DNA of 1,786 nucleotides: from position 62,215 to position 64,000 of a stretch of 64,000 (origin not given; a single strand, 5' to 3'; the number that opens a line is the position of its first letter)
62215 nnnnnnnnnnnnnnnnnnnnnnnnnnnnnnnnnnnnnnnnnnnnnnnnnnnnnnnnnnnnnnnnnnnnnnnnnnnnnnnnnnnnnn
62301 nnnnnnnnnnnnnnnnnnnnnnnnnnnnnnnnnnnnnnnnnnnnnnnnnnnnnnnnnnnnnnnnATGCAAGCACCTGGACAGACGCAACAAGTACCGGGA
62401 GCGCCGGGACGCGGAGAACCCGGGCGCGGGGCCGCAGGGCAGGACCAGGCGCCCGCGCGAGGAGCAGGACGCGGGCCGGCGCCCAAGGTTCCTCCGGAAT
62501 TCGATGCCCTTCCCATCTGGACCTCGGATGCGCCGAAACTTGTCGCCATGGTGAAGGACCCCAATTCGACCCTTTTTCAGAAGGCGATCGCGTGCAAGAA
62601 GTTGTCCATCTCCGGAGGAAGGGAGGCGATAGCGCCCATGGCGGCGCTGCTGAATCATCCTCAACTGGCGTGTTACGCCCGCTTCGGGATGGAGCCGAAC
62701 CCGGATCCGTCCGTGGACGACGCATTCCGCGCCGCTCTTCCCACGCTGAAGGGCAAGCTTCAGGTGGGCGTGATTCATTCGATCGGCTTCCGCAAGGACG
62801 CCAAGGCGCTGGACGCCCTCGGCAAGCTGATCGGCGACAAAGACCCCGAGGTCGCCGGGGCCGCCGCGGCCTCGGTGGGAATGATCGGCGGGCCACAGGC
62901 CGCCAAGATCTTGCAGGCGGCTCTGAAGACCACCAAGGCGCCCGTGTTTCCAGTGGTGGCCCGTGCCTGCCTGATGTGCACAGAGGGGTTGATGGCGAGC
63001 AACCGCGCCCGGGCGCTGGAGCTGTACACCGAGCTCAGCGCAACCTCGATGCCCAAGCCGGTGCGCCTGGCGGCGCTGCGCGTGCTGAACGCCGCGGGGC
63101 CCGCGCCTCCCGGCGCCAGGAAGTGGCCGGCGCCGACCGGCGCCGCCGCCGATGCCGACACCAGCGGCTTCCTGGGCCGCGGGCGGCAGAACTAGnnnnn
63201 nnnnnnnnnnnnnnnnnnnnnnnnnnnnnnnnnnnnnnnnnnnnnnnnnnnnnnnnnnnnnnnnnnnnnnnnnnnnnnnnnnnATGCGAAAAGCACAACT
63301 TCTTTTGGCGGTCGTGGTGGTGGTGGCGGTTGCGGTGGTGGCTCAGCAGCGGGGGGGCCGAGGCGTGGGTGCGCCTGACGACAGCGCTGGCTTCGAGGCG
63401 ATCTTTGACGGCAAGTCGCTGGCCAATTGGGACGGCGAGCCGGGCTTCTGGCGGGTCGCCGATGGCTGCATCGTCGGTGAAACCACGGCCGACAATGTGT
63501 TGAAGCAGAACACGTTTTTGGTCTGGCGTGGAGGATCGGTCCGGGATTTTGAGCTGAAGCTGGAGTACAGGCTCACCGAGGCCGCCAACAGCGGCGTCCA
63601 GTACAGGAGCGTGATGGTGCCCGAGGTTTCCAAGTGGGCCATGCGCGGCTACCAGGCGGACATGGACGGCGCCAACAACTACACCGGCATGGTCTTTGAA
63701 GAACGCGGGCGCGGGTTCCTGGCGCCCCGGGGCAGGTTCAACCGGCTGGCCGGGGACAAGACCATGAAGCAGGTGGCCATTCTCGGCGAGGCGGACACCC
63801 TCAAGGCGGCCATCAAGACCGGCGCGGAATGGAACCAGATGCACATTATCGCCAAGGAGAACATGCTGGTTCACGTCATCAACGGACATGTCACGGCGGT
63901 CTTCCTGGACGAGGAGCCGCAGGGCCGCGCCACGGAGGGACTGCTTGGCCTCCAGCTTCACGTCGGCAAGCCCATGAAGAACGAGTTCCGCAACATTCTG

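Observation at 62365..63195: HEAT-repeat proteins with disordered RGG/Pro-rich N-termini and no signal peptide, always directly after a Tat-type oxidoreductase: possible Tat hitchhiker or new accessory subunit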

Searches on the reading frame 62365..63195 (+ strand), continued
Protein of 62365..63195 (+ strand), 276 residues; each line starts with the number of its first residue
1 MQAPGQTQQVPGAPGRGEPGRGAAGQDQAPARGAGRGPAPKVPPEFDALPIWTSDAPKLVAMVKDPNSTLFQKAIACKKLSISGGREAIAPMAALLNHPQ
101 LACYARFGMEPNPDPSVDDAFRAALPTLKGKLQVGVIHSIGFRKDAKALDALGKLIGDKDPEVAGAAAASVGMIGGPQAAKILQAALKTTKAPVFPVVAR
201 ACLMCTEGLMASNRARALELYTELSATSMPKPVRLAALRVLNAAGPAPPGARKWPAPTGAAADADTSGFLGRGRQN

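Call 29: search_protein_families(library=pfam, proteins=[P0209, P0251, P0199, P0232, P0255, P0260, P0270, P0241, P0169, P0191], max_evalue=0.001)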
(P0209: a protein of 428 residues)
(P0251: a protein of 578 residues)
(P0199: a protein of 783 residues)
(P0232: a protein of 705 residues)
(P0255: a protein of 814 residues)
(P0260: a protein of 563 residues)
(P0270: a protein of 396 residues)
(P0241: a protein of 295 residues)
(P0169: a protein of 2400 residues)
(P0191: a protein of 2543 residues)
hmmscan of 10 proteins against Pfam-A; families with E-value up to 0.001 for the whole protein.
P0209 (428 aa): 3 families
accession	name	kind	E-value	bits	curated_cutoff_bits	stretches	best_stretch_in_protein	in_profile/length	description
PF19051.5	GFO_IDH_MocA_C2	-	5.8e-13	49.4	23.3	1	22-142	50-169/254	Oxidoreductase family, C-terminal alpha/beta domain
PF13646.12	HEAT_2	-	1.7e-07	31.8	27.7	1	309-374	18-84/88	HEAT repeats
PF00514.29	Arm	-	0.00029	21.2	20.6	0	320-347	10-37/41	Armadillo/beta-catenin-like repeat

P0251 (578 aa): 5 families
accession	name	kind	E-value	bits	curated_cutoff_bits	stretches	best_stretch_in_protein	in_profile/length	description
PF13646.12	HEAT_2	-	3.8e-31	107.7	27.7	3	437-515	4-82/88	HEAT repeats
PF03130.22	HEAT_PBS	-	1.2e-08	35.1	20.9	0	361-380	6-25/27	PBS lyase HEAT-like repeat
PF02985.28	HEAT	-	1.1e-07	31.9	23.5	0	210-234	4-28/31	HEAT repeat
PF00514.29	Arm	-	1.4e-06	28.6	20.6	0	204-232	10-38/41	Armadillo/beta-catenin-like repeat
PF13513.12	HEAT_EZ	-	0.00024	22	27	0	206-233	28-55/55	HEAT-like repeat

P0199 (783 aa): 7 families
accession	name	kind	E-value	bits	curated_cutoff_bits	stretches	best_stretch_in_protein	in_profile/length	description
PF13646.12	HEAT_2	-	2.1e-38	130.9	27.7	3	178-249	3-75/88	HEAT repeats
PF03130.22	HEAT_PBS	-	7e-13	48.1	20.9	0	385-409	1-25/27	PBS lyase HEAT-like repeat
PF02985.28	HEAT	-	4.5e-11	42.4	23.5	0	563-587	2-26/31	HEAT repeat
PF13513.12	HEAT_EZ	-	9.3e-07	29.7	27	0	561-587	28-54/55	HEAT-like repeat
PF06283.17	ThuA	-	2.9e-06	28.1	33.4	1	28-63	174-209/209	Trehalose utilisation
PF12717.13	Cnd1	-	5.4e-06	27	26.4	0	204-252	57-104/162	non-SMC mitotic condensation complex subunit 1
PF01602.26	Adaptin_N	-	0.00016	20.9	37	0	206-263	152-209/524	Adaptin N terminal region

P0232 (705 aa): 6 families
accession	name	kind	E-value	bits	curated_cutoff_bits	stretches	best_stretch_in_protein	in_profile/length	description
PF13646.12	HEAT_2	-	1.8e-33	115.1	27.7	4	136-202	2-69/88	HEAT repeats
PF02985.28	HEAT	-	8.3e-11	41.5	23.5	0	331-357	3-29/31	HEAT repeat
PF03130.22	HEAT_PBS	-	3.5e-09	36.7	20.9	0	437-462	1-26/27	PBS lyase HEAT-like repeat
PF13513.12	HEAT_EZ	-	7.3e-07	30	27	0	328-355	28-55/55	HEAT-like repeat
PF00514.29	Arm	-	1.1e-05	25.7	20.6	0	331-354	15-38/41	Armadillo/beta-catenin-like repeat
PF13174.12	TPR_6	-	0.00087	20.2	26.3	0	217-245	1-29/33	Tetratricopeptide repeat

P0255 (814 aa): 5 families
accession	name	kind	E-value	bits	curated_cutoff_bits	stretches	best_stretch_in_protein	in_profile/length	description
PF13646.12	HEAT_2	-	5.6e-35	119.9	27.7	4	305-384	6-87/88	HEAT repeats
PF02985.28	HEAT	-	3.3e-12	45.9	23.5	0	331-357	2-28/31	HEAT repeat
PF03130.22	HEAT_PBS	-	2.1e-06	28.1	20.9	0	508-533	2-27/27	PBS lyase HEAT-like repeat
PF13513.12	HEAT_EZ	-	0.00026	21.9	27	0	522-547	28-53/55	HEAT-like repeat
PF00514.29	Arm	-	0.00027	21.3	20.6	0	520-541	10-31/41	Armadillo/beta-catenin-like repeat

P0260 (563 aa): 5 families
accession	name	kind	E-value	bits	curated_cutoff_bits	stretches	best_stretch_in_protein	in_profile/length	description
PF13646.12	HEAT_2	-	1.8e-26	92.6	27.7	3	332-403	2-74/88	HEAT repeats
PF02985.28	HEAT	-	1.6e-11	43.8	23.5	0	453-478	2-27/31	HEAT repeat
PF00514.29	Arm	-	1.9e-08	34.5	20.6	1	193-222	10-39/41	Armadillo/beta-catenin-like repeat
PF03130.22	HEAT_PBS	-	5.6e-07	29.9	20.9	0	376-402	1-27/27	PBS lyase HEAT-like repeat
PF13513.12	HEAT_EZ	-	0.00035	21.5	27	0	195-222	28-55/55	HEAT-like repeat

P0270 (396 aa): 3 families
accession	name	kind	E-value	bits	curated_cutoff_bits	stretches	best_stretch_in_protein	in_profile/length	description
PF13646.12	HEAT_2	-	1.3e-14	54.7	27.7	2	168-231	20-84/88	HEAT repeats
PF03130.22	HEAT_PBS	-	2.7e-06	27.8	20.9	0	359-382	1-24/27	PBS lyase HEAT-like repeat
PF02985.28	HEAT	-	0.00021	21.7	23.5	0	181-207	2-28/31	HEAT repeat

P0241 (295 aa): 3 families
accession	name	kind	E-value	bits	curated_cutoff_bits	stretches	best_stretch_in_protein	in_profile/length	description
PF13646.12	HEAT_2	-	1.7e-15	57.5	27.7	2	164-224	22-83/88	HEAT repeats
PF03130.22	HEAT_PBS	-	2.1e-08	34.3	20.9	0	191-211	3-23/27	PBS lyase HEAT-like repeat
PF00514.29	Arm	-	0.00076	19.9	20.6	0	174-200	13-39/41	Armadillo/beta-catenin-like repeat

P0169 (2400 aa): 29 families (the best 25 are shown)
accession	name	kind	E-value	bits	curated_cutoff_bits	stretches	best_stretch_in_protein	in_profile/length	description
PF13646.12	HEAT_2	-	0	1057.1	27.7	25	1371-1455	1-87/88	HEAT repeats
PF03130.22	HEAT_PBS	-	1.6e-179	561.9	20.9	12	2133-2159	1-27/27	PBS lyase HEAT-like repeat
PF02985.28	HEAT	-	4.9e-168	529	23.5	3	791-816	3-28/31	HEAT repeat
PF13513.12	HEAT_EZ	-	4e-106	346.4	27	3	1400-1427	28-55/55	HEAT-like repeat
PF00514.29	Arm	-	1.1e-68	225.7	20.6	0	784-815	8-39/41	Armadillo/beta-catenin-like repeat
PF20703.3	nSTAND1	-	4.6e-59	201.4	27.1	1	265-641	1-374/379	Novel STAND NTPase 1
PF12717.13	Cnd1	-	1e-42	146.4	26.4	0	1725-1776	21-78/162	non-SMC mitotic condensation complex subunit 1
PF24714.1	TOR1L1_N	-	1.3e-33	117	43.3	0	1880-1964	84-160/281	TORTIFOLIA1 N-terminal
PF14663.11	RasGEF_N_2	-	2.6e-33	115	27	0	1250-1286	4-41/108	Rapamycin-insensitive companion of mTOR RasGEF_N domain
PF12755.13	Vac14_Fab1_bd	-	3.8e-33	114.4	22.1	0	2117-2142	27-52/97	Vacuolar 14 Fab1-binding region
PF25767.1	ARM_TBCD_2nd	-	6.2e-30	104.8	29.7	0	1099-1127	78-106/245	Tubulin-specific chaperone D-like, ARM repeats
PF11838.14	ERAP1_C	-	4.7e-24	85.8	38.2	2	1779-1917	98-254/318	ERAP1-like C-terminal domain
PF20168.4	PDS5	-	2.5e-21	75.7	27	1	1686-1813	259-387/1053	Sister chromatid cohesion protein PDS5 protein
PF01602.26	Adaptin_N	-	3e-21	76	37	1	1069-1326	81-346/524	Adaptin N terminal region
PF25757.1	TPR_DNAAF5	-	7e-21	75.1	27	0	1401-1458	169-233/288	Dynein axonemal assembly factor 5-like, TPR repeats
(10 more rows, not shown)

P0191 (2543 aa): 21 families
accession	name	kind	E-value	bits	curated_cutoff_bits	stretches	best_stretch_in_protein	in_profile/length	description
PF13646.12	HEAT_2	-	0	1072.9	27.7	25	392-476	2-88/88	HEAT repeats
PF03130.22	HEAT_PBS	-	1.4e-207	648.4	20.9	8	760-786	1-27/27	PBS lyase HEAT-like repeat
PF02985.28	HEAT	-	3.1e-106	337.4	23.5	0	2131-2157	2-28/31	HEAT repeat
PF13513.12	HEAT_EZ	-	2.2e-87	286.6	27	1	1049-1093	1-55/55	HEAT-like repeat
PF00514.29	Arm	-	3.7e-55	182.8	20.6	0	1404-1431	10-37/41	Armadillo/beta-catenin-like repeat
PF01602.26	Adaptin_N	-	3.5e-32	112.1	37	2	2216-2498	109-367/524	Adaptin N terminal region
PF12717.13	Cnd1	-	8.9e-32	110.8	26.4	0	2439-2501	22-90/162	non-SMC mitotic condensation complex subunit 1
PF11838.14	ERAP1_C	-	1.4e-23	84.3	38.2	1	238-372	82-227/318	ERAP1-like C-terminal domain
PF25786.1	HEAT_GCN1_C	-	6.7e-19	68.8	27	0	389-452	27-99/151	GCN1-like, C-terminal HEAT repeats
PF12755.13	Vac14_Fab1_bd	-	1.4e-16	61.3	22.1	0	419-458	26-64/97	Vacuolar 14 Fab1-binding region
PF01347.28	Vitellogenin_N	-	4.5e-16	59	24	0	889-967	482-563/590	Lipoprotein amino terminal region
PF21581.3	SCD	-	1.9e-14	54.2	27.5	0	2099-2123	31-55/75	Stromalin conservative domain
PF24714.1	TOR1L1_N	-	1.3e-10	41.5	43.3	0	2469-2526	82-140/281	TORTIFOLIA1 N-terminal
PF14663.11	RasGEF_N_2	-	7.4e-10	39.6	27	0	631-670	6-44/108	Rapamycin-insensitive companion of mTOR RasGEF_N domain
PF11865.14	mTOR_dom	-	9.8e-10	39.1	27.6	0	1403-1434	7-39/160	Serine/threonine-protein kinase mTOR domain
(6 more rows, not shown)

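Call 55: search_solved_structures(query=A3, max_evalue=0.01)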
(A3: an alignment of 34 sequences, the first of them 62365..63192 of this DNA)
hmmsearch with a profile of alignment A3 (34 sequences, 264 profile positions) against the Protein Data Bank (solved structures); distinct sequences matched with E-value up to 0.01: 30.
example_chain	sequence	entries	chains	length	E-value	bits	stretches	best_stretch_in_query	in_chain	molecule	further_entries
9sah_A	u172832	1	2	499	2.4e-47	164.9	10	130-191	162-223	E4-NB2 synthetic fusion protein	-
6fsq_A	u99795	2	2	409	3.7e-34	121.6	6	130-191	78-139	alphaRep A3_bGFPD | A3_bGFPD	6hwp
6ft5_A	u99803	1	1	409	1.4e-33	119.8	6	130-191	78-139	alphaRep A3_A3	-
4xl5_C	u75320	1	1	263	1.9e-33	119.3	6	129-191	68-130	bGFP-A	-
4zv6_A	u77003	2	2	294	1.4e-31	113.1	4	130-191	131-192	AlphaRep-7 | alpha-Rep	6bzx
6gwc_C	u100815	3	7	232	6.5e-30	107.7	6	130-191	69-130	iE5 ALPHAREP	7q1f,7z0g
8aw4_A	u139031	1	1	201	9e-27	97.4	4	131-191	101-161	ALPHAREP bB-E3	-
9t1m_A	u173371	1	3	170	4e-19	72.3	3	129-191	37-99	Alpha Rep E4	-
4xvp_D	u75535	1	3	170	6.3e-19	71.7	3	128-191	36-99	BGFP-C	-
7p0h_A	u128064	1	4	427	6.7e-19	71.6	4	123-191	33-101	Helicobacter pylori ComF fused to an artificial alphaREP crystallization helper (named B2)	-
6veh_A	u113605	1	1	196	1e-18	71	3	120-191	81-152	HEAT repeat domain-containing protein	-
3ltm_A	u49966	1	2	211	6.2e-18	68.5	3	130-191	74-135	Alpha-Rep4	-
3ltj_A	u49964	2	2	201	6.6e-18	68.3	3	130-191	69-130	AlphaRep-4 | bA3-2: binder of A3 protein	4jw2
9rhz_A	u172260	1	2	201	5.4e-17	65.4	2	131-191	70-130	ALPHAREP bE5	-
6gx7_E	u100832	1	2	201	7.4e-17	64.9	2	128-191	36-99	iiiA5 ALPHAREP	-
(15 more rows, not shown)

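Call 58: predict_structure(alignment_id=A3)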
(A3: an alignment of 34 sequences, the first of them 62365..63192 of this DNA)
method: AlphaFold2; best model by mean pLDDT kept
length: 276 residues; sequences in the alignment: 34
mean_pLDDT: 83.8   pTM: 0.72
mean pLDDT of the five models: 83.8, 83.3, 82.6, 80.6, 79.9
residues with pLDDT >= 90: 193; 70-90: 15; 50-70: 26; < 50: 42
segments of 3 or more residues with pLDDT < 50: 1-30, 271-276
pLDDT, mean of each block of 10 residues (from residue 1): 39 39 42 62 85 95 96 96 93 97 97 96 98 98 98 98 98 97 98 98 96 95 98 97 72 52 57 43
secondary structure, 60 per line:
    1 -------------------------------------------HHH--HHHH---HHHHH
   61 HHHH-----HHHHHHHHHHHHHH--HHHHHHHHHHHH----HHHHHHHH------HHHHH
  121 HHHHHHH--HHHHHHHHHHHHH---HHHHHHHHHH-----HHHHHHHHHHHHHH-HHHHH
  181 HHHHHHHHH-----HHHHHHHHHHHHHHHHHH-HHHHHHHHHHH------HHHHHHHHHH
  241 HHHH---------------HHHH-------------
elements in order: H49-52 H56-64 H70-83 H86-97 H102-109 H116-127 H130-142 H146-155 H161-174 H176-189 H195-212 H214-224 H231-244 H260-263

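Call 62: fold_search(model_id=the predicted structure, library=pdb)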
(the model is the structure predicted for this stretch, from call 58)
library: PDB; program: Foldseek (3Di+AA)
matches with E <= 10: 1111; with E <= 0.001: 16
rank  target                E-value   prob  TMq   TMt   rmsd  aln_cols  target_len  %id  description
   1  7q1f_C                1.1e-04  1.00  0.51  0.62   4.7       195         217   23  CPAP:TUBULIN:IE5 ALPHAREP COMPLEX (released 2022-04-20)
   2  6gwc_C                2.3e-04  1.00  0.51  0.63   4.6       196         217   23  Tubulin:iE5 alphaRep complex (released 2019-01-30)
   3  7z0g_C                2.7e-04  1.00  0.51  0.62   4.7       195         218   23  CPAP:TUBULIN:IE5 ALPHAREP COMPLEX P1 SPACE GROUP (released 2022-04-13)
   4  7q1f_T                2.8e-04  1.00  0.52  0.63   4.0       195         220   24  CPAP:TUBULIN:IE5 ALPHAREP COMPLEX (released 2022-04-20)
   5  7p0h_A                3.3e-04  1.00  0.53  0.38   3.8       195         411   22  Crystal structure of Helicobacter pylori ComF fused to an artificial alphaREP crystallization helper(named B2) (released 2022-04-06)
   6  3ltm_B                3.5e-04  1.00  0.54  0.77   3.5       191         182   21  Structure of a new family of artificial alpha helicoidal repeat proteins (alpha-Rep) based on thermostable HEAT-like r (released 2010-10-13)
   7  6veh                  3.6e-04  1.00  0.50  0.72   4.7       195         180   23  Computationally designed C3-symmetric homotrimer from HEAT repeat protein (released 2020-08-05)
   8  7z0g_T                3.6e-04  1.00  0.51  0.62   4.7       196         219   23  CPAP:TUBULIN:IE5 ALPHAREP COMPLEX P1 SPACE GROUP (released 2022-04-13)
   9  3ltj                  3.8e-04  1.00  0.53  0.73   3.7       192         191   22  Structure of a new family of artificial alpha helicoidal repeat proteins (alpha-Rep) based on thermostable HEAT-like rep (released 2010-10-13)
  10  4xl5_C                5.0e-04  1.00  0.53  0.58   6.5       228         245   21  X-ray structure of bGFP-A / EGFP complex (released 2015-08-19)
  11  6gx7_E                5.7e-04  1.00  0.52  0.73   3.8       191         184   21  Tubulin-CopN-alphaRep complex (released 2019-04-24)
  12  4zv6_A                8.8e-04  1.00  0.52  0.52   3.8       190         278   25  Crystal structure of the artificial alpharep-7 octarellinV.1 complex (released 2016-05-25)
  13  4jw2_B                8.8e-04  1.00  0.53  0.72   3.7       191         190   21  Selection of specific protein binders for pre-defined targets from an optimized library of artificial helicoidal repea (released 2013-09-25)
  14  9t1m_E                9.7e-04  1.00  0.47  0.79   2.6       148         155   19  Nuclear export protein/Non-structural protein 2 (NEP/NS2) in complex with artificial alpha Rep protein (released 2025-11-12)
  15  7q1e_C                9.7e-04  1.00  0.46  0.76   2.9       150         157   19  CPAP:TUBULIN:IIH5 ALPHAREP COMPLEX (released 2022-04-13)
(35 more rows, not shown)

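Call 72: list_cluster_members(proteins=[P0128, P0130, P0133, P0134, P0138, P0146, P0150, P0156, P0175, P0186])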
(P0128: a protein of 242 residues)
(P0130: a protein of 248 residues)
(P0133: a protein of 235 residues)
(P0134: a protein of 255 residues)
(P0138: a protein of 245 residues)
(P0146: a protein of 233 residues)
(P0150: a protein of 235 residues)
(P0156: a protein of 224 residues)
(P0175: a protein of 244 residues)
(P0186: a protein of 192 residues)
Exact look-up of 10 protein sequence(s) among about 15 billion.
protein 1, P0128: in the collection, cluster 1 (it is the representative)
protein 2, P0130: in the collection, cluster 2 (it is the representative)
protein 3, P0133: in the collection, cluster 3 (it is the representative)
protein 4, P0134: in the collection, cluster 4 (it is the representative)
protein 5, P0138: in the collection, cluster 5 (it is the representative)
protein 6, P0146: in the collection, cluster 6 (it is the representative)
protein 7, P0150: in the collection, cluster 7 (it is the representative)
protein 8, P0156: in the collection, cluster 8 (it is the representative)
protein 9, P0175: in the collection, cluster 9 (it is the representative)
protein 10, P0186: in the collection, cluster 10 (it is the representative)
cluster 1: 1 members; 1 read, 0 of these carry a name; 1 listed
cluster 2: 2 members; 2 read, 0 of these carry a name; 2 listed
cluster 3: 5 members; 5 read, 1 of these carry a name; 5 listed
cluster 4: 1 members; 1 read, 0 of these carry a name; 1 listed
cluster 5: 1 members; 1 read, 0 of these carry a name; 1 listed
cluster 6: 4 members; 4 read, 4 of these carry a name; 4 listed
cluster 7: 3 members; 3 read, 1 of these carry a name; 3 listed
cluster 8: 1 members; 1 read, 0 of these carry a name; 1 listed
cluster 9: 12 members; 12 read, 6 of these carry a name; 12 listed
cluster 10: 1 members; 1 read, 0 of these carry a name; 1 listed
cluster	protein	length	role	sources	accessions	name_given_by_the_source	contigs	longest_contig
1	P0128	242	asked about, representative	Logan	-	-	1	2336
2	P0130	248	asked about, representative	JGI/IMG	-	-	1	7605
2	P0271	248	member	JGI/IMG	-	-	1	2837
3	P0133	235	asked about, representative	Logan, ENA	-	-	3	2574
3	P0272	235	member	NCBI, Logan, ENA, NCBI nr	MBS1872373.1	MAG: hypothetical protein JSU00_04110 [Acidobacteria bacterium] | hypothetical protein [Acidobacteriota bacterium]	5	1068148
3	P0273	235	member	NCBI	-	-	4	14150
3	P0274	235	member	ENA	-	-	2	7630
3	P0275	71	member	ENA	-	-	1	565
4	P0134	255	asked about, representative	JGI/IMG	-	-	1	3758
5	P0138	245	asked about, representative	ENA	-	-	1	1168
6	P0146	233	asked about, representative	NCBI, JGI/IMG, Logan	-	hypothetical protein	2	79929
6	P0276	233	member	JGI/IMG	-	hypothetical protein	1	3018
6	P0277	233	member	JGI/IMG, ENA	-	hypothetical protein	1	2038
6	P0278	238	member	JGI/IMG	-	HEAT repeat protein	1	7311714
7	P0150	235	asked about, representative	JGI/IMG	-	HEAT repeat protein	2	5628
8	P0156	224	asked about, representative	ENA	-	-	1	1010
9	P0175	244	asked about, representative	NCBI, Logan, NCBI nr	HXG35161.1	MAG TPA: HEAT repeat domain-containing protein [Bryobacteraceae bacterium] | HEAT repeat domain-containing protein [Bryobacteraceae bacterium]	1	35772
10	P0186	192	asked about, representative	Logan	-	-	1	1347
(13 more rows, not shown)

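Call 73: find_encoding_contigs(protein=P0278, flank=6000, max_places=2)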
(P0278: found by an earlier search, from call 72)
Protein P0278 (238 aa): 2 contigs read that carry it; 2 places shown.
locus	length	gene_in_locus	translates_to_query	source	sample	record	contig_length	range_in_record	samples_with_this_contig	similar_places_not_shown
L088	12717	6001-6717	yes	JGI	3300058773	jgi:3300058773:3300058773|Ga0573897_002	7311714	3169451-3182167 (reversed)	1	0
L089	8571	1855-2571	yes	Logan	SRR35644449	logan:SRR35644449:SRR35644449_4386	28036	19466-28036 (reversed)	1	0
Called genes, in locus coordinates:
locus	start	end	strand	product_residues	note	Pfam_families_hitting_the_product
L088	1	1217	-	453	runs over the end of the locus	PF00437:T2SSE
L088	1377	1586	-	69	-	-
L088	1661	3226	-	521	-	PF13701:DDE_Tnp_1_4, PF01609:DDE_Tnp_1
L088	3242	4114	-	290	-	PF13384:HTH_23 (weak), PF13518:HTH_28 (faint), PF13551:HTH_29 (weak), PF13565:HTH_32, PF13358:DDE_3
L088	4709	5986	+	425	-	PF01408:GFO_IDH_MocA, PF19051:GFO_IDH_MocA_C2, PF22725:GFO_IDH_MocA_C3 (faint)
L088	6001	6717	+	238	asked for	PF13646:HEAT_2 (faint)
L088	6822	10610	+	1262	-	PF17210:SdrD_B (weak), PF13620:CarboxypepD_reg, PF25183:OMP_b-brl_4, PF00593:TonB_dep_Rec_b-barrel (weak)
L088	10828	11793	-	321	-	PF08450:SGL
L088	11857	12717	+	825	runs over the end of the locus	PF07635:PSCyt1 (weak), PF07626:PSD3, PF07637:PSD5, PF07631:PSD4, PF07627:PSCyt3, PF07624:PSD2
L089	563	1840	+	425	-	PF01408:GFO_IDH_MocA, PF19051:GFO_IDH_MocA_C2, PF22725:GFO_IDH_MocA_C3 (faint)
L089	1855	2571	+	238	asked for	PF13646:HEAT_2 (faint)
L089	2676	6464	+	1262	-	PF17210:SdrD_B (weak), PF13620:CarboxypepD_reg, PF25183:OMP_b-brl_4, PF00593:TonB_dep_Rec_b-barrel (weak)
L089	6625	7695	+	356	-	-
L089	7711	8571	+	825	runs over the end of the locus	PF07635:PSCyt1 (weak), PF07626:PSD3, PF07637:PSD5, PF07631:PSD4, PF07627:PSCyt3, PF07624:PSD2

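Call 74: find_encoding_contigs(protein=P0272, flank=6000, max_places=2)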
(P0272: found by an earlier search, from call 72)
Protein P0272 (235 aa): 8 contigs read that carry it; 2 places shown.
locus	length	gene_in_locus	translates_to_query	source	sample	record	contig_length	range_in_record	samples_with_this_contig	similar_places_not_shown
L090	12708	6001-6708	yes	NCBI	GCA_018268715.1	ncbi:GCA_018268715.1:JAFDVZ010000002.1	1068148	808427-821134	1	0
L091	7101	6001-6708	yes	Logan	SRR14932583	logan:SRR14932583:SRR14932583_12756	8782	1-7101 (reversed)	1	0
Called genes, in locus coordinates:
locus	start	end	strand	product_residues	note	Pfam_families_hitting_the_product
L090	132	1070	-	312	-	PF05762:VWA_CoxE (weak), PF00092:VWA, PF06707:DUF1194 (faint), PF13519:VWA_2, PF13768:VWA_3, PF25106:VWA_4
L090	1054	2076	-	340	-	PF00092:VWA, PF13519:VWA_2, PF13768:VWA_3 (weak), PF25106:VWA_4 (weak)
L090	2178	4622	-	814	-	PF12704:MacB_PCD, PF02687:FtsX, PF12704:MacB_PCD, PF02687:FtsX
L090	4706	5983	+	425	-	PF01408:GFO_IDH_MocA, PF19051:GFO_IDH_MocA_C2, PF22725:GFO_IDH_MocA_C3 (faint)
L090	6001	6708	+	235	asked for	PF00514:Arm (faint), PF13646:HEAT_2 (weak)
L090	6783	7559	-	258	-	PF01925:TauE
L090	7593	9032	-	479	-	PF07394:DUF1501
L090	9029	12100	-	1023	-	PF07635:PSCyt1, PF07583:PSCyt2, PF07587:PSD1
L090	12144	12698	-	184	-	-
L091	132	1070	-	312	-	PF05762:VWA_CoxE (weak), PF00092:VWA, PF06707:DUF1194 (faint), PF13519:VWA_2, PF13768:VWA_3, PF25106:VWA_4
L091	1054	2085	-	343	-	PF00092:VWA, PF13519:VWA_2, PF13768:VWA_3 (weak), PF25106:VWA_4 (weak)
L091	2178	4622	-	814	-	PF12704:MacB_PCD, PF02687:FtsX, PF12704:MacB_PCD, PF02687:FtsX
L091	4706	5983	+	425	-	PF01408:GFO_IDH_MocA, PF19051:GFO_IDH_MocA_C2, PF22725:GFO_IDH_MocA_C3 (faint)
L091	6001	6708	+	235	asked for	PF00514:Arm (faint), PF13646:HEAT_2 (weak)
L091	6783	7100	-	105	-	?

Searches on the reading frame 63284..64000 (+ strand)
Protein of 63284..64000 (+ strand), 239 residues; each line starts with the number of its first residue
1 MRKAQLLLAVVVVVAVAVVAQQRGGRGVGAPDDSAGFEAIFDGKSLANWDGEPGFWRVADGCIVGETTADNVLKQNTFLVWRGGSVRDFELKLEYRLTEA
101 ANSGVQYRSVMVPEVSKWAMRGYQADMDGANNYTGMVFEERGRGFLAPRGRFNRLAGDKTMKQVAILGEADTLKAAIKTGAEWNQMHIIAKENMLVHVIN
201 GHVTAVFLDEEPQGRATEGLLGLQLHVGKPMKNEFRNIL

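Call 3: search_protein_families(library=pfam, proteins=[window:63284-64000:+], max_evalue=0.01)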
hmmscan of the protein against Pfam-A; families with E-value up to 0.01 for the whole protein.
window:63284-64000:+ (239 aa): 1 family
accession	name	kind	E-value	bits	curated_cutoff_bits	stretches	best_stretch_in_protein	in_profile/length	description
PF06439.18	3keto-disac_hyd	-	6.1e-35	121.4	26.8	1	36-238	1-184/187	3-keto-disaccharide hydrolase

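Call 4: search_protein_families(library=ncbifam, proteins=[window:63284-64000:+], max_evalue=0.01)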
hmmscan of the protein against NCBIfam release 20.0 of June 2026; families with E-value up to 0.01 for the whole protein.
window:63284-64000:+ (239 aa): 0 families
